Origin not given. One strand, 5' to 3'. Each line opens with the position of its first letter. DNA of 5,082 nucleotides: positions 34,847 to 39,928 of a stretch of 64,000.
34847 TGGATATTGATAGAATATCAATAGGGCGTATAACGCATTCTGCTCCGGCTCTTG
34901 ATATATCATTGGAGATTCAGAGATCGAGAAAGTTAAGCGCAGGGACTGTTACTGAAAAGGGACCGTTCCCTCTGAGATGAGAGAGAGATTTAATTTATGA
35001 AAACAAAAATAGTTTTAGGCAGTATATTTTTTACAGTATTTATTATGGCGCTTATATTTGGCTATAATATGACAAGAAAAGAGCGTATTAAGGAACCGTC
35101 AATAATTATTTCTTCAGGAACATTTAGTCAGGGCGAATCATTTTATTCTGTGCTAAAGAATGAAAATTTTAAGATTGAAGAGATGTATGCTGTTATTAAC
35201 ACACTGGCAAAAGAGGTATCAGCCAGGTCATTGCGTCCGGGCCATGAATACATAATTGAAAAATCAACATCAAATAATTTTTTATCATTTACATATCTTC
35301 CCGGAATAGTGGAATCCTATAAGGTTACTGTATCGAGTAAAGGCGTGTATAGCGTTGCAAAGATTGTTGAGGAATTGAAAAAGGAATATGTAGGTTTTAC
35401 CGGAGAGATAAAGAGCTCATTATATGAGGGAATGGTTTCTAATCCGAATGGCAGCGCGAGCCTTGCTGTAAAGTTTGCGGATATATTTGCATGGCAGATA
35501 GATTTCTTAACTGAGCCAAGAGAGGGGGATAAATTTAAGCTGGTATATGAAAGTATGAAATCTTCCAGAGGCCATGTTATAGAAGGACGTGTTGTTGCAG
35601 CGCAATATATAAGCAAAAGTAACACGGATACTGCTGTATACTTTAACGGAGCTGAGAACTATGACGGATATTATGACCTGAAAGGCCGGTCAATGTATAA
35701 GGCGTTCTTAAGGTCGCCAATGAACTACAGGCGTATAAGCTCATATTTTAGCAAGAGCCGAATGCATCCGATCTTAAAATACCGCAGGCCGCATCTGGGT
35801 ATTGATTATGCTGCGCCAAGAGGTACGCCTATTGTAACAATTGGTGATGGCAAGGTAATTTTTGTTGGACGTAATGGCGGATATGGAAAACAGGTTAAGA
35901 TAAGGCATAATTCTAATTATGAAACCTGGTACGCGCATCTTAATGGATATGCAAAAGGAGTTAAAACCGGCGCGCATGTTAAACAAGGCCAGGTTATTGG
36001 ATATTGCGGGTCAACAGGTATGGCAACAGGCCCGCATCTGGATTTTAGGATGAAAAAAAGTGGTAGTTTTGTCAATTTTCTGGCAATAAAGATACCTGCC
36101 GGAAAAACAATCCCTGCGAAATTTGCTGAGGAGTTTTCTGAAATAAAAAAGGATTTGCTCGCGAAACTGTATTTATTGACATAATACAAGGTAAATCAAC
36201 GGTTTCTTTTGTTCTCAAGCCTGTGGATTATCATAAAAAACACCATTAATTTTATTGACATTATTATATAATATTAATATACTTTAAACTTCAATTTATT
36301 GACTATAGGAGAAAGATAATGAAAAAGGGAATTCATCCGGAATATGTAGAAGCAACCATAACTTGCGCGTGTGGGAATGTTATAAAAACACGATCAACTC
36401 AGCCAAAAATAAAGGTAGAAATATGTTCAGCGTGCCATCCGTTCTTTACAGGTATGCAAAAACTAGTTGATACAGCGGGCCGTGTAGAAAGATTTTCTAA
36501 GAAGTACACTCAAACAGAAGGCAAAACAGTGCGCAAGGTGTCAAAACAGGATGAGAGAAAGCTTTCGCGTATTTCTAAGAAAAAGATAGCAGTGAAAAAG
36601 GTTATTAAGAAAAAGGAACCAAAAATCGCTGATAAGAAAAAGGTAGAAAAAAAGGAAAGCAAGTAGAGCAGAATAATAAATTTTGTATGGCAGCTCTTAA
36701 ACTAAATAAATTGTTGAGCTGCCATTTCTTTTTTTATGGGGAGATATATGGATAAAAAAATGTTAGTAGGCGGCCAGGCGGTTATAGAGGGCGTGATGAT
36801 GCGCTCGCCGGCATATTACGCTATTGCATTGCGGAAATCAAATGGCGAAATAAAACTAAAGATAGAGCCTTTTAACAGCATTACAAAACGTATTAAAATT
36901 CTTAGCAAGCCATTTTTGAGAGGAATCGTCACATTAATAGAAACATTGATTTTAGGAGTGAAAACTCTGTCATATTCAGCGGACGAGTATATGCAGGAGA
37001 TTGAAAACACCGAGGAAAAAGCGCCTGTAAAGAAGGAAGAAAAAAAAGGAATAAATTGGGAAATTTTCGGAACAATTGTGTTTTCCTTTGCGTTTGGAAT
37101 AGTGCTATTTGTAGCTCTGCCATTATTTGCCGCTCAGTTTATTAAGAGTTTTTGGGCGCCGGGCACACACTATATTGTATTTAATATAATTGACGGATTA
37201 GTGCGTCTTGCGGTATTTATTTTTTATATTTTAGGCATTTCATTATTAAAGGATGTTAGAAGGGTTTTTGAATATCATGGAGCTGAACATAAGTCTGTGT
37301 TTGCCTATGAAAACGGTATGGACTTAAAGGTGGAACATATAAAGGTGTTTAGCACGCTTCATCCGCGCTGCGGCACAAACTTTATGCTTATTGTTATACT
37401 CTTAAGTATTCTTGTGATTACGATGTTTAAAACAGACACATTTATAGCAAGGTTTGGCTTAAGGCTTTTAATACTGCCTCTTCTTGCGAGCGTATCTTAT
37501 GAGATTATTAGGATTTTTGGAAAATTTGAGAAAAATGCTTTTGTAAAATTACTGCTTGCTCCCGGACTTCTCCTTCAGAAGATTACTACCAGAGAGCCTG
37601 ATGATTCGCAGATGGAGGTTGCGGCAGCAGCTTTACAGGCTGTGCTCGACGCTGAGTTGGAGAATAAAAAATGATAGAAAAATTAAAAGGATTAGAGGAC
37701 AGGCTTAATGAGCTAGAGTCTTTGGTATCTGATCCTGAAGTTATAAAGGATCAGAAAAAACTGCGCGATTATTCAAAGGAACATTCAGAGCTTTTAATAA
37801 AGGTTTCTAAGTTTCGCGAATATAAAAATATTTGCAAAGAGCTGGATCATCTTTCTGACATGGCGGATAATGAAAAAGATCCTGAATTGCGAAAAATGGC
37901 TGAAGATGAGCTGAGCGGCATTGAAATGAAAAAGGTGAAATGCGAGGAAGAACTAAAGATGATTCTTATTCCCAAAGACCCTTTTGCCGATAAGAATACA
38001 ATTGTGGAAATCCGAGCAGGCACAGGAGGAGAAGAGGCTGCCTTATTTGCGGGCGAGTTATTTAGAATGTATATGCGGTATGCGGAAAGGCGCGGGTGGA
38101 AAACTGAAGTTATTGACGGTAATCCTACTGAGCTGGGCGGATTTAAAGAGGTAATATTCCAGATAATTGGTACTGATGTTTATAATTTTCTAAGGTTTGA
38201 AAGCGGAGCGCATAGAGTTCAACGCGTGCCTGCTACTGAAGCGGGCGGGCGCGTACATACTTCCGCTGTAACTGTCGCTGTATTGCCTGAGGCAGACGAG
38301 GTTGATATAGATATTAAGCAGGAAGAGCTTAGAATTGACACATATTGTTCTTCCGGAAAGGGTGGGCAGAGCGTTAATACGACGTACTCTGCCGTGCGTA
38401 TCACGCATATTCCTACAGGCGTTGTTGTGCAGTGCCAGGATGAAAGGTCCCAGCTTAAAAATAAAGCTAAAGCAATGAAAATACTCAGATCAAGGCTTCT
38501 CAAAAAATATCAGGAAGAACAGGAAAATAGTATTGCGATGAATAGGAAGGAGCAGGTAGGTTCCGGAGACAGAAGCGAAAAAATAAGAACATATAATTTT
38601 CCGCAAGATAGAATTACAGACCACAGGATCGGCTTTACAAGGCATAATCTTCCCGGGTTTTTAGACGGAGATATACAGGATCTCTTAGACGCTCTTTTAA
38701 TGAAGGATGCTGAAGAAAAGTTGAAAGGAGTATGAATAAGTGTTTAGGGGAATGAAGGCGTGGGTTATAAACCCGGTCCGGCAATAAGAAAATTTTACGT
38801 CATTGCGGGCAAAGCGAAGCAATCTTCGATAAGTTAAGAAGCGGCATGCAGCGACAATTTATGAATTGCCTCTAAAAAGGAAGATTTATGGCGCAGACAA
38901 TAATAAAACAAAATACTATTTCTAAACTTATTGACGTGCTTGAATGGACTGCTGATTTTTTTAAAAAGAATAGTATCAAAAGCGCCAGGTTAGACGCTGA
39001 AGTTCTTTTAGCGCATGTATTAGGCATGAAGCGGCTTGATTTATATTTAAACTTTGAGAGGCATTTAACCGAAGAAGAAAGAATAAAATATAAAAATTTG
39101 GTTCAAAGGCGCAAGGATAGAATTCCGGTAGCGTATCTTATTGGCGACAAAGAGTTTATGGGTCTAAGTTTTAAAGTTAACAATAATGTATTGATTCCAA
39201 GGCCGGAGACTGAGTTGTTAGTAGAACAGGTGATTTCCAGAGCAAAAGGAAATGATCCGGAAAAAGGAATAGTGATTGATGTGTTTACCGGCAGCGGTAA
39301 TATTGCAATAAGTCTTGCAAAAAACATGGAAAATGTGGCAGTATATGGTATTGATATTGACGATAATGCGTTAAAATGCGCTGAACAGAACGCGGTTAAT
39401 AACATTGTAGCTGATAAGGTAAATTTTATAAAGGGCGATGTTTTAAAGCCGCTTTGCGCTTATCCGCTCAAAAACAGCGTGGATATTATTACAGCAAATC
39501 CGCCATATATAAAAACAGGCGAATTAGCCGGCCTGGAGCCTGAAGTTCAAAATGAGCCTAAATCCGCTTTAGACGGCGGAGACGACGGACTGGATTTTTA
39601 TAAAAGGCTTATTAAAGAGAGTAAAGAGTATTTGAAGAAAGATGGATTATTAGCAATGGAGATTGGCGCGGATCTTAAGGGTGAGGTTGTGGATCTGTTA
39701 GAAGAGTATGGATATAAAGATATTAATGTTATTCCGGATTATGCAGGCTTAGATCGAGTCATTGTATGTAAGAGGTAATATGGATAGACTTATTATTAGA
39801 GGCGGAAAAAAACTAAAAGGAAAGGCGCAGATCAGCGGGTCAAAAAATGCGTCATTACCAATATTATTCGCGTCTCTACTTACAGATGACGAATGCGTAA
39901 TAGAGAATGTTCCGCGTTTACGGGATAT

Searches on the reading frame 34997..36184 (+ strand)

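Call 64: search_protein_families(library=pfam, proteins=[window:34997-36184:+], max_evalue=0.00001)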
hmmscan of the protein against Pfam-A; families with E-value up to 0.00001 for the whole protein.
window:34997-36184:+ (395 aa): 1 family
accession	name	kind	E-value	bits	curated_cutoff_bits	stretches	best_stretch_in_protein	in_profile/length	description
PF01551.29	Peptidase_M23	-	1.2e-31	109.2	28.7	1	265-360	2-95/96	Peptidase family M23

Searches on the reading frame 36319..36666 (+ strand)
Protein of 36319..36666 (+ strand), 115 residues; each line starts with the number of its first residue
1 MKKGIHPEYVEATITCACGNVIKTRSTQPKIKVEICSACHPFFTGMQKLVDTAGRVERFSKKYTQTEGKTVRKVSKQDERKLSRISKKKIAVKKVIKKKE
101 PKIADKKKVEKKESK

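Call 64: search_protein_families(library=pfam, proteins=[window:36319-36666:+], max_evalue=0.00001)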
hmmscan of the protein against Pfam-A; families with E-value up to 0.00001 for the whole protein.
window:36319-36666:+ (115 aa): 1 family
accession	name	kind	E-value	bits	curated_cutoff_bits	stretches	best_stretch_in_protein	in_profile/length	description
PF01197.23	Ribosomal_L31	-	1.6e-33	115.1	27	1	1-63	1-64/65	Ribosomal protein L31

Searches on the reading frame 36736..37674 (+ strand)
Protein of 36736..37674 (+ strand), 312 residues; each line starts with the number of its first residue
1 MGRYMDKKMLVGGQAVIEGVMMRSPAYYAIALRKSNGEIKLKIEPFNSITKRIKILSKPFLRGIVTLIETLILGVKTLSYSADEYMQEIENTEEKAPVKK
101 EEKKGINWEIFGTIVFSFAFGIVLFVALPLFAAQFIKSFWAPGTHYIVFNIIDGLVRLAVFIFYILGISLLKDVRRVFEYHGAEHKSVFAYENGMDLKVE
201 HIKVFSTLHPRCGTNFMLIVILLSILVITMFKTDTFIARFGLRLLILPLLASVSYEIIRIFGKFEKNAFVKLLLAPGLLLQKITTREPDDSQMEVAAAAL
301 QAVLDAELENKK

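Call 64: search_protein_families(library=pfam, proteins=[window:36736-37674:+], max_evalue=0.00001)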
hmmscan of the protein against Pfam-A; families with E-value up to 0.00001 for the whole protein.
window:36736-37674:+ (312 aa): 1 family
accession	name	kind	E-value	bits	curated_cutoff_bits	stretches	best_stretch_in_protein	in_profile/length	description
PF07136.16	DUF1385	-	1.3e-84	283.5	22.1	1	59-305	2-226/227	Protein of unknown function (DUF1385)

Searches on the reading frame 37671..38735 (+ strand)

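Call 64: search_protein_families(library=pfam, proteins=[window:37671-38735:+], max_evalue=0.00001)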
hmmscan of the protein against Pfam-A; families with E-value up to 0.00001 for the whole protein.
window:37671-38735:+ (354 aa): 2 families
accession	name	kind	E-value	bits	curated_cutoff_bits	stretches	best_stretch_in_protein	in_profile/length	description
PF03462.23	PCRF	-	8e-73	244.8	24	1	8-202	1-194/194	PCRF domain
PF00472.26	RF-1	-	9.7e-44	148.5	35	1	209-319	1-116/116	RF-1 domain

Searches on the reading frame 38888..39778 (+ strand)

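Call 64: search_protein_families(library=pfam, proteins=[window:38888-39778:+], max_evalue=0.00001)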
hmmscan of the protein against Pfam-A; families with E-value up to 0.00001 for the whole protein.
window:38888-39778:+ (296 aa): 11 families
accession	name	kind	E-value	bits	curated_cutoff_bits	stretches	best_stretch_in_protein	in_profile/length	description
PF17827.6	PrmC_N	-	1.2e-23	83.8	23.4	1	16-86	1-71/71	PrmC N-terminal domain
PF05175.20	MTS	-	2.4e-13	50.5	23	1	108-210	20-111/170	Methyltransferase small domain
PF13847.12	Methyltransf_31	-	4.3e-13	49.6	27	1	128-261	6-113/145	Methyltransferase domain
PF09445.16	Methyltransf_15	-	8.4e-11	42.2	22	1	128-206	3-80/165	RNA cap guanine-N2 methyltransferase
PF01170.24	UPF0020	-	7e-09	36.1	22.3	1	141-209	44-133/197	RMKL-like, methyltransferase domain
PF06325.19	PrmA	-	9.3e-09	35.6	22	1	126-204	162-233/296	Ribosomal protein L11 methyltransferase (PrmA)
PF13649.12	Methyltransf_25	-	1.3e-08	35.8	27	1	129-203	1-70/97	Methyltransferase domain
PF02475.24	TRM5-TYW2_MTfase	-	1.4e-07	32.1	28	1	125-185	36-96/164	TRM5/TYW2 methyltransferase domain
PF08241.18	Methyltransf_11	-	1.5e-06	29.2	21.2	0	131-203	2-66/95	Methyltransferase domain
PF01555.25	N6_N4_Mtase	-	2.2e-06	28.2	26.7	0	124-166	180-220/221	DNA methylase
PF02384.22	N6_Mtase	-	7.9e-06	25.8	20.4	0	104-210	31-138/311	N-6 DNA Methylase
